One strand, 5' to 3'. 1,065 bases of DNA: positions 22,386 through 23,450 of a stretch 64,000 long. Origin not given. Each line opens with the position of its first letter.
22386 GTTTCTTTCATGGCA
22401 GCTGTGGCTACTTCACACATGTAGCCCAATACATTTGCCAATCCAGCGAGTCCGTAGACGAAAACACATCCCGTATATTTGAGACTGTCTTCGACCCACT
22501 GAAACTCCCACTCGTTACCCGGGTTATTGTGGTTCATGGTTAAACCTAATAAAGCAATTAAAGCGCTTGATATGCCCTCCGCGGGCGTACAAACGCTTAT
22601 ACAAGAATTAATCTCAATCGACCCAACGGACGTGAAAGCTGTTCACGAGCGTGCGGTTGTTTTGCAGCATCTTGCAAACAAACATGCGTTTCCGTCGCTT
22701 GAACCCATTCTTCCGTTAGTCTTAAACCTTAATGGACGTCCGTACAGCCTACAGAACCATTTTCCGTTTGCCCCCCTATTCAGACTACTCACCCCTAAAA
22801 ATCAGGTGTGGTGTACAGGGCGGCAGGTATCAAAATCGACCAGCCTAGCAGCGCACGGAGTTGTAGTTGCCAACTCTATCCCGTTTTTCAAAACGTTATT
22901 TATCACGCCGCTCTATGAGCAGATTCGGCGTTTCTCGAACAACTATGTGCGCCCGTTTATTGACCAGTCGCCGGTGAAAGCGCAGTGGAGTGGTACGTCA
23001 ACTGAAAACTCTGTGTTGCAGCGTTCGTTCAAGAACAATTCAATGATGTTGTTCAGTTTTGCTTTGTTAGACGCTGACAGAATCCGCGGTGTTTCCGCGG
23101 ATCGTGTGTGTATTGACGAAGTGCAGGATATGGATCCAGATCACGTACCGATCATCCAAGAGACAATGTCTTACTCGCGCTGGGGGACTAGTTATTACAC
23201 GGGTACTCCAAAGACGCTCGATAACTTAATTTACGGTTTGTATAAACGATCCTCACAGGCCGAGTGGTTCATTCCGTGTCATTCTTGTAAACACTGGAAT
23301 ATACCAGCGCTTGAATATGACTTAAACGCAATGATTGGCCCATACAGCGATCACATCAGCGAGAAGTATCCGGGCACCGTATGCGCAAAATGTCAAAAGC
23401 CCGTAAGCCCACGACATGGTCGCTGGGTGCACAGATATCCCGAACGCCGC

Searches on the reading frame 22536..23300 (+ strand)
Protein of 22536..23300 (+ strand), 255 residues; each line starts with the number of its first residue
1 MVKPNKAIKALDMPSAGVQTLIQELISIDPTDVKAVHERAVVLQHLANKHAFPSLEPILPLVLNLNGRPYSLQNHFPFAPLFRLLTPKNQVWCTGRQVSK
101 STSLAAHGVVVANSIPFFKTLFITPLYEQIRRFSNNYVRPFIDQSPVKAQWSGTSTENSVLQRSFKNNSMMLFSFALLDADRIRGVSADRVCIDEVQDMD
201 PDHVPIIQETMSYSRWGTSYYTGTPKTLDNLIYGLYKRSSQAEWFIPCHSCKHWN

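Call 75: find_related_loci(query=window:22536-23300:+, collection=viral_contigs, flank=1500)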
Query window:22536-23300:+ (255 aa) in viral_contigs; peptide patterns used: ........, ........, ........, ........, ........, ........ (x = any residue, [..] = any of these).
99 stretches matched a pattern; 99 encode a relative of the query (tblastn E <= 1e-3); the best 80 are kept; 80 distinct loci.
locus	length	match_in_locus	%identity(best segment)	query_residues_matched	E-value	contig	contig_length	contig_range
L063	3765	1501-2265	93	1-255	1e-164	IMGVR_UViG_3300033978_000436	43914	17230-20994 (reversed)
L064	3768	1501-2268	91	1-255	2e-162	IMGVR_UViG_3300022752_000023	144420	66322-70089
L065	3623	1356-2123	90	1-255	2e-164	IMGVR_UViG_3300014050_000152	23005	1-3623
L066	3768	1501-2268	89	1-255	9e-161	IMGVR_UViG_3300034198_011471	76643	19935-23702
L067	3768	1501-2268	90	1-255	7e-161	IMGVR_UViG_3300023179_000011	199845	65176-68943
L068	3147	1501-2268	90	1-255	5e-164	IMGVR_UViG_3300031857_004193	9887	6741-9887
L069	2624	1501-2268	89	1-255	8e-165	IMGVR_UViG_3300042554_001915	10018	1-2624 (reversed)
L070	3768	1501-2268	89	1-255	1e-159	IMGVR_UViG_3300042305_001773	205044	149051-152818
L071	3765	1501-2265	89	1-255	6e-159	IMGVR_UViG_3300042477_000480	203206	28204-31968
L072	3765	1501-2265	89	1-255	2e-160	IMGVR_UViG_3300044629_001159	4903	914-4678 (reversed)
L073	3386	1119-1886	89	1-255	1e-161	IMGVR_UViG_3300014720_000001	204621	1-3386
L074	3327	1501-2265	89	1-255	1e-161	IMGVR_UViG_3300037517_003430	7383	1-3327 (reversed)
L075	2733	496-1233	85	10-255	9e-151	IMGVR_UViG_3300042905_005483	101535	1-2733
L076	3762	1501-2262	80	2-255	4e-144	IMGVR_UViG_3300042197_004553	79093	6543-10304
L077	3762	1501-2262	80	2-255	2e-143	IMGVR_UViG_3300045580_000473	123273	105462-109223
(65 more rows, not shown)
